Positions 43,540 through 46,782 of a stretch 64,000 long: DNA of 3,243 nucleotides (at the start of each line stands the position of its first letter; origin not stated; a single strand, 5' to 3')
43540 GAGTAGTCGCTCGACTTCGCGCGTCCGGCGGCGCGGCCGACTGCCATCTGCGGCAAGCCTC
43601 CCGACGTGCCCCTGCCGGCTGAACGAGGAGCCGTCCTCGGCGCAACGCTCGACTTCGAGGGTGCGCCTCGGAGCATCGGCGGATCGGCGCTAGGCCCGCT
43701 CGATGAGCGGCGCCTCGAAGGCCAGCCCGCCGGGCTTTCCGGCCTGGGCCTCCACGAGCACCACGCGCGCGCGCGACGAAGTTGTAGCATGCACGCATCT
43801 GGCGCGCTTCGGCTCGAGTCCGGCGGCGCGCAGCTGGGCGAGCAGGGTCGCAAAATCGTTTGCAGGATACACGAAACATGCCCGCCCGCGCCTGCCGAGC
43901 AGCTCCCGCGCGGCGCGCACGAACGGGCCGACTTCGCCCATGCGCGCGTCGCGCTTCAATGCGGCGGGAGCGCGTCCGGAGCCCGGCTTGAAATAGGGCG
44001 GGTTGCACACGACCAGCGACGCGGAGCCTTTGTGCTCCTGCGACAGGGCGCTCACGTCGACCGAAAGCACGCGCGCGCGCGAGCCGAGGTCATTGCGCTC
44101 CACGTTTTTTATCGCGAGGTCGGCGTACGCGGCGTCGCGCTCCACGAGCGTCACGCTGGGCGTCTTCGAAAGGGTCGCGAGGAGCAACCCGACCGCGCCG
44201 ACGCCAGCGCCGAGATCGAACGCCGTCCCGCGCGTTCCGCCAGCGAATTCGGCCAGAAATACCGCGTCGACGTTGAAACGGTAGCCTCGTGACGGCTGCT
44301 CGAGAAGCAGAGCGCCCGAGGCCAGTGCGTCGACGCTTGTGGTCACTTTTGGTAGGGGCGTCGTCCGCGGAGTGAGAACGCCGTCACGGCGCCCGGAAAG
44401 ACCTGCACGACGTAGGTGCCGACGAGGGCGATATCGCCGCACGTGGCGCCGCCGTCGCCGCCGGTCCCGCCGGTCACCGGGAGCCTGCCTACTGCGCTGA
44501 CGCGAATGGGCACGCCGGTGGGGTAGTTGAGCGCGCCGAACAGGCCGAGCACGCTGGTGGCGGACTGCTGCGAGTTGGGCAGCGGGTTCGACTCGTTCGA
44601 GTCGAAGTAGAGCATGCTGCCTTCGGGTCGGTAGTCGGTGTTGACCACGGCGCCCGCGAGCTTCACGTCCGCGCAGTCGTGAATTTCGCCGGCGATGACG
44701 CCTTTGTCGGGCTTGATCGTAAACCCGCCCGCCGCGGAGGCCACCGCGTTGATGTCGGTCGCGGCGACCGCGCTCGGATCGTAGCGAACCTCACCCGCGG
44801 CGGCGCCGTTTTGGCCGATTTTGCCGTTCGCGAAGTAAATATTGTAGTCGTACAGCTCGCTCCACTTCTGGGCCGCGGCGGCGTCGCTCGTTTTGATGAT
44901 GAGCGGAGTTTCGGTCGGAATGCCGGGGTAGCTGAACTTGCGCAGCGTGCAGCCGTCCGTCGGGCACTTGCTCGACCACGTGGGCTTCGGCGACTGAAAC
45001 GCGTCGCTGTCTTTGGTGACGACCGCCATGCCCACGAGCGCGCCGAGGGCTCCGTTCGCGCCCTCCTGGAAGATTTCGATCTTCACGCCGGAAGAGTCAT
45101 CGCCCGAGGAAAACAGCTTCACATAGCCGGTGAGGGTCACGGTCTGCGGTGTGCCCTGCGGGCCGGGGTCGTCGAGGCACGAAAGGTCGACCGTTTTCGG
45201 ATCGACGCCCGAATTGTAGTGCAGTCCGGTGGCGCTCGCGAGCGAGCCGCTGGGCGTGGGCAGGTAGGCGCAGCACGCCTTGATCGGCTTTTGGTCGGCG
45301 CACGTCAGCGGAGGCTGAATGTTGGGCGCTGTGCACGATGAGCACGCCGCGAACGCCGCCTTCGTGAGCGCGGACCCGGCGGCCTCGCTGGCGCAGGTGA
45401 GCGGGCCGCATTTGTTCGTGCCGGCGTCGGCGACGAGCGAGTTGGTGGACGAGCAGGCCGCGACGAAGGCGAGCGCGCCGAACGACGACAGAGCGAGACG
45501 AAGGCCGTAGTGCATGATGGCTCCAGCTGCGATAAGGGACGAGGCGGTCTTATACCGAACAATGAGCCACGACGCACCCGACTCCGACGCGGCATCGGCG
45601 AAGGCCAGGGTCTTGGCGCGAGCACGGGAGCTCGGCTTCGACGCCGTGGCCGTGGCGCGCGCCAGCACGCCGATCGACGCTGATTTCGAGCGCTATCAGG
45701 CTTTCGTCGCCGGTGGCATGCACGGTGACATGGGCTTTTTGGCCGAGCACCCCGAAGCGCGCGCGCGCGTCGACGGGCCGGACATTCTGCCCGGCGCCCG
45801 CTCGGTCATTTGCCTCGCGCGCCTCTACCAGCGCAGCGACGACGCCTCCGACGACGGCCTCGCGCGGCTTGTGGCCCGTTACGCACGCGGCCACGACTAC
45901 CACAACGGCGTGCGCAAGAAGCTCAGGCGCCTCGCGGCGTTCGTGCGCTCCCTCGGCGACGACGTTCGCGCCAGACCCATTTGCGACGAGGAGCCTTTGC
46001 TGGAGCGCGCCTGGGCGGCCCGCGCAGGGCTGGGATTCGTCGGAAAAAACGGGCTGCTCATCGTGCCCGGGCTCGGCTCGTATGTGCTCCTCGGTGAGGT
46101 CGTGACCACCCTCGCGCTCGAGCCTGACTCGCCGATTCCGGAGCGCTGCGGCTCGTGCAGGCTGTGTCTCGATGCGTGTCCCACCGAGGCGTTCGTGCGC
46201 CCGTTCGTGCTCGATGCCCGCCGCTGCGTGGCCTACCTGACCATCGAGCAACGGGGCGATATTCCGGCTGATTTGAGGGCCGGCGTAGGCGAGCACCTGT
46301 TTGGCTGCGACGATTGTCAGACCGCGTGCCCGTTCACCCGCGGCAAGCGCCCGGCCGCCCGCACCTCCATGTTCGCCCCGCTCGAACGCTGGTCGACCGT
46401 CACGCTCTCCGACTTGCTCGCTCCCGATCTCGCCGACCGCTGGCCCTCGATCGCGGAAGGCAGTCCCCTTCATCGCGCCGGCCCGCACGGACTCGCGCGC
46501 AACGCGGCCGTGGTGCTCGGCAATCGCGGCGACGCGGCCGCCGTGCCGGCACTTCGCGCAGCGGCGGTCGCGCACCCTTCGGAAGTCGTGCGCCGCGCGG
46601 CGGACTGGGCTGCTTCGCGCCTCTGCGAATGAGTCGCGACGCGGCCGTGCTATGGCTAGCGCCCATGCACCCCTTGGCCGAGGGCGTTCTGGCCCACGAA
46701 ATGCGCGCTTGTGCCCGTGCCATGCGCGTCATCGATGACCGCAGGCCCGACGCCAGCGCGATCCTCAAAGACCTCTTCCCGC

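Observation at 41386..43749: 2.3-kb single-gene insertion bounded by 68-bp direct repeats; the left repeat is a decaying duplicate of the methyltransferase 3' end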

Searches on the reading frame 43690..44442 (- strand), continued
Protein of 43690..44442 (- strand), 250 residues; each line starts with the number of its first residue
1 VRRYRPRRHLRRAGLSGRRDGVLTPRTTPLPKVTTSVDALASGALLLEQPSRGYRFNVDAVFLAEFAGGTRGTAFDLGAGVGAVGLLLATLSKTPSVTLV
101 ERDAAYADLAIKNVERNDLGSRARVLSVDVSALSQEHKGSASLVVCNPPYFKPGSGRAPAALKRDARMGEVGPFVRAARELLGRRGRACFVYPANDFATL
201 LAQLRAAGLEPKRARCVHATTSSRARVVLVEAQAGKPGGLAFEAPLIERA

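Call 24: find_encoding_contigs(protein=P0122, flank=6000, max_places=2)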
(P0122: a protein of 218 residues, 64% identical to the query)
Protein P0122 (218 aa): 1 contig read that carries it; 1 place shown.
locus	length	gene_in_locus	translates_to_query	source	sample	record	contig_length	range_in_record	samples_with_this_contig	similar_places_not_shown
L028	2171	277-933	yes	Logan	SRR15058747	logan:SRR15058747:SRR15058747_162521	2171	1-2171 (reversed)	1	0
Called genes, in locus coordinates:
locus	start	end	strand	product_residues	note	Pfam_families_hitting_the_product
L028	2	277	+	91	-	?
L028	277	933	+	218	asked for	PF03602:Cons_hypoth95, PF05175:MTS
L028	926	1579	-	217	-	-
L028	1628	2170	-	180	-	?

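Call 49: find_encoding_contigs(protein=P0121, flank=5000, max_places=10)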
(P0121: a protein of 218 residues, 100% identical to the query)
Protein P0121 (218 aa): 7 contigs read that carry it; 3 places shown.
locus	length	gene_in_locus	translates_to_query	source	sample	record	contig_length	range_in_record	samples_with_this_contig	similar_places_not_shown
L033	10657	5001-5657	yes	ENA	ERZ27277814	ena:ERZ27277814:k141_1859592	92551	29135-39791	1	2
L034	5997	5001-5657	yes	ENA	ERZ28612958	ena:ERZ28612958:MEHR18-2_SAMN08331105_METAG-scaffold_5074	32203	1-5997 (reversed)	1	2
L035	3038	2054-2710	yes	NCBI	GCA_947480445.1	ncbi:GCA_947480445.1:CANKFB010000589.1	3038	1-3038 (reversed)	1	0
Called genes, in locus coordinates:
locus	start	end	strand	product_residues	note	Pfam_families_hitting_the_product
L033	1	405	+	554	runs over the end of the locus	PF00342:PGI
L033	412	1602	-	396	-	-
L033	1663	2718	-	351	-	PF03308:MeaB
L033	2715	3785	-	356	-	PF08331:QueG_DUF1730, PF13484:Fer4_16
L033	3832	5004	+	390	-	-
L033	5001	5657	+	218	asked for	PF05175:MTS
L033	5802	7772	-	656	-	PF01764:Lipase_3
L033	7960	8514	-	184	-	PF09936:Methyltrn_RNA_4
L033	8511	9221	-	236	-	PF01746:tRNA_m1G_MT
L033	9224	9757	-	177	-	PF01782:RimM, PF24986:PRC_RimM (weak)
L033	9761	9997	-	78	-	PF13083:KH_KhpA-B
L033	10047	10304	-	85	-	PF00886:Ribosomal_S16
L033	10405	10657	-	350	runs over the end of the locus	PF01207:Dus, PF00977:His_biosynth (faint)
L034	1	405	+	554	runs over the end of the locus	PF00342:PGI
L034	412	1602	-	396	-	-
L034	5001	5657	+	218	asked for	PF05175:MTS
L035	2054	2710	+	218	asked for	PF05175:MTS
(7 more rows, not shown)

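Call 66: search_protein_families(library=ncbifam, proteins=[window:43690-44346:-], max_evalue=0.001)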
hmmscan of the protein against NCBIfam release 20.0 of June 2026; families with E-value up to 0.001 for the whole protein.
window:43690-44346:- (218 aa): 9 families
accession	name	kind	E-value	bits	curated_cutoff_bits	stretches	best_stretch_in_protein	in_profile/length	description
NF047853.1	tRm6a37MtseTrmN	equivalog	7e-15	55.4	350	1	27-198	31-206/244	tRNA(1)(Val) (adenine(37)-N(6))-methyltransferase TrmN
TIGR03534.1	RF_mod_PrmC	equivalog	1.2e-11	44.5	199.1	1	38-120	88-168/253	peptide chain release factor N(5)-glutamine methyltransferase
TIGR00536.1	hemK_fam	subfamily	1.3e-06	27.7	115.5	1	43-119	119-193/286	HemK family protein methyltransferase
TIGR02469.1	CbiT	equivalog_domain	1.5e-05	25.2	78.3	1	27-99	8-79/124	precorrin-6Y C5,15-methyltransferase (decarboxylating) subunit CbiT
TIGR03533.1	L3_gln_methyl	equivalog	3.2e-05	23.4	229.7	1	41-120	124-201/284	50S ribosomal protein L3 N(5)-glutamine methyltransferase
NF011529.0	PRK14968.1-3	equivalog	3.2e-05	23.4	162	1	22-119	17-109/198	putative methyltransferase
TIGR03704.1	PrmC_rel_meth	equivalog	0.00023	20.7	248.8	1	20-120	68-165/251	putative protein N(5)-glutamine methyltransferase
NF005640.0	PRK07402.1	equivalog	0.00028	20.5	219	1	31-87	36-92/200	precorrin-6Y C5,15-methyltransferase subunit CbiT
NF007023.0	PRK09489.1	equivalog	0.00072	18.8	295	1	29-120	187-273/342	16S rRNA (guanine(1207)-N(2))-methyltransferase RsmC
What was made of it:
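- On TrmN / TrmN6 tRNA(Val) m6A37 methyltransferase (the target gene): TrmN (NF047853) is the best hit, but at 55 bits against a cutoff of 350 (call 66).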

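Call 72: list_cluster_members(proteins=[P0121])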
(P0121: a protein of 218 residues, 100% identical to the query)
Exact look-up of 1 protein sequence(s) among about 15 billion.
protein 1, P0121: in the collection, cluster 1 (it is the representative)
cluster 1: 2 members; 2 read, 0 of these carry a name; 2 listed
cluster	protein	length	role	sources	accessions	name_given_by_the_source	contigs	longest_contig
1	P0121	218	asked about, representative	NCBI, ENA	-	-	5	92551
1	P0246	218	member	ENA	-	-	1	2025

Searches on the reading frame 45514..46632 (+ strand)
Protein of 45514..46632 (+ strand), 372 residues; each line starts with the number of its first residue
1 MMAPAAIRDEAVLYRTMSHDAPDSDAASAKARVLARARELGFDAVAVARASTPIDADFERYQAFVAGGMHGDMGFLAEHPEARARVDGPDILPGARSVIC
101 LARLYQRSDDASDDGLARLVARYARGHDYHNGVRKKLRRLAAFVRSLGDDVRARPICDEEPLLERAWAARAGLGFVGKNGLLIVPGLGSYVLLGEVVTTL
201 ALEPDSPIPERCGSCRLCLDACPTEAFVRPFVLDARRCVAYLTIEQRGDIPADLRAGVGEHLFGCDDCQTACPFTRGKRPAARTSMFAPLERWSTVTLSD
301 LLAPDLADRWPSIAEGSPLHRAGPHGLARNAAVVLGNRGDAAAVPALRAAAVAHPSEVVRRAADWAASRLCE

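Call 4: search_protein_families(library=pfam, proteins=[window:45514-46632:+])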
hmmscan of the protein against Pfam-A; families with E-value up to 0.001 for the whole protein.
window:45514-46632:+ (372 aa): 7 families
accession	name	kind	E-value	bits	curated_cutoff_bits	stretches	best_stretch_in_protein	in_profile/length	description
PF13484.11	Fer4_16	-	1.1e-19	71.4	30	1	211-274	1-65/66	4Fe-4S double cluster binding domain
PF08331.15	QueG_DUF1730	-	2e-14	53.7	25.1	1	85-158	1-76/77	Epoxyqueuosine reductase QueG, DUF1730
PF13187.11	Fer4_9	-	4.9e-05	23.7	27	0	208-226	34-51/52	4Fe-4S dicluster domain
PF00037.32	Fer4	-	6.6e-05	23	21.1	1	208-227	4-23/24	4Fe-4S binding domain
PF13237.11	Fer4_10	-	0.00014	22.2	25.5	0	209-224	6-21/53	4Fe-4S dicluster domain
PF13646.12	HEAT_2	-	0.00054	20.6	27.7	1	327-370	16-58/88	HEAT repeats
PF12837.12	Fer4_6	-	0.00079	19.7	25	0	209-227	6-24/24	4Fe-4S binding domain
